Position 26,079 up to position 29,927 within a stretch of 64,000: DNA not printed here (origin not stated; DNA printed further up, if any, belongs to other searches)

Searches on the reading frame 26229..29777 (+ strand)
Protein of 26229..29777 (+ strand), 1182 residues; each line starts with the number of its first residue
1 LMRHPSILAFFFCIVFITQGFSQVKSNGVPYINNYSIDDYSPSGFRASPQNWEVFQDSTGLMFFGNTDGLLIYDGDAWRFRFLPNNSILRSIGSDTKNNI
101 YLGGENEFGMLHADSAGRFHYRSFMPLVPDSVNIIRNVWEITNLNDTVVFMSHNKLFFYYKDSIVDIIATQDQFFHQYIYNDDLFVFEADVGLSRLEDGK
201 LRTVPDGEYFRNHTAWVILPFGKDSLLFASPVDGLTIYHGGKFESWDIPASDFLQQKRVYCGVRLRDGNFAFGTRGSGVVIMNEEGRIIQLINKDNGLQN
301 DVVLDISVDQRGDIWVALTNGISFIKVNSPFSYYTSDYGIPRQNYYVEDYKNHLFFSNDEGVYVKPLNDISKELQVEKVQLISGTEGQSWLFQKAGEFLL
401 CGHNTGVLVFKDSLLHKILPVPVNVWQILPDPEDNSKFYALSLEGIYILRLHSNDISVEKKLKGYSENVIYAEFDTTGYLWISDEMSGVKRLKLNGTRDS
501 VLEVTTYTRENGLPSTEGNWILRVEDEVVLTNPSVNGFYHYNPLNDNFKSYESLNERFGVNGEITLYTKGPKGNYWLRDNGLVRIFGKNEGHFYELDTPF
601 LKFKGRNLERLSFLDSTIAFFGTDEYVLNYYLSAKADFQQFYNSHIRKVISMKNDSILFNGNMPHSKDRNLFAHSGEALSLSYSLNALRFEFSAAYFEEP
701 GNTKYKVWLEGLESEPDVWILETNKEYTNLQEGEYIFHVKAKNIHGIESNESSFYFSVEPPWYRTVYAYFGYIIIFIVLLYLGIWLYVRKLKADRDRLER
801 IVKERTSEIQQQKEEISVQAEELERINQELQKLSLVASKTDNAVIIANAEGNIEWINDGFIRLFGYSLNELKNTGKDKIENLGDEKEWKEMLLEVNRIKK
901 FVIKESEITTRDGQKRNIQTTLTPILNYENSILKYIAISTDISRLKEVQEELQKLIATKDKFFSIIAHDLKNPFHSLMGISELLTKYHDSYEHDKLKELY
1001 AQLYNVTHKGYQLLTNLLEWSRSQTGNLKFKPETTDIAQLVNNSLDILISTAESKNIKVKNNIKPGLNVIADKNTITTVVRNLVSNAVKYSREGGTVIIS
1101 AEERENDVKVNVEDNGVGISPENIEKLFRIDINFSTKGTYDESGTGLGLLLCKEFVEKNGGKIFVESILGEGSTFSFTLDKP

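Call 16: search_protein_families(library=pfam, proteins=[window:26229-29777:+], max_evalue=0.00001)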
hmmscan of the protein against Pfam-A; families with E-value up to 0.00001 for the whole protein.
window:26229-29777:+ (1182 aa): 4 families
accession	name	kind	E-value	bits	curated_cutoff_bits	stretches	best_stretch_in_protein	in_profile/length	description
PF02518.31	HATPase_c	-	5e-25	88.5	26.4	1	1072-1181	2-109/111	Histidine kinase-, DNA gyrase B-, and HSP90-like ATPase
PF13426.13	PAS_9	-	1.2e-10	42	27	1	842-943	2-102/103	PAS domain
PF00512.31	HisKA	-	8.3e-07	29.4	26.9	1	959-1025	2-65/66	His Kinase A (phospho-acceptor) domain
PF07495.19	Y_Y_Y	-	2.5e-06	27.7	26.6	1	698-752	3-58/65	Y_Y_Y domain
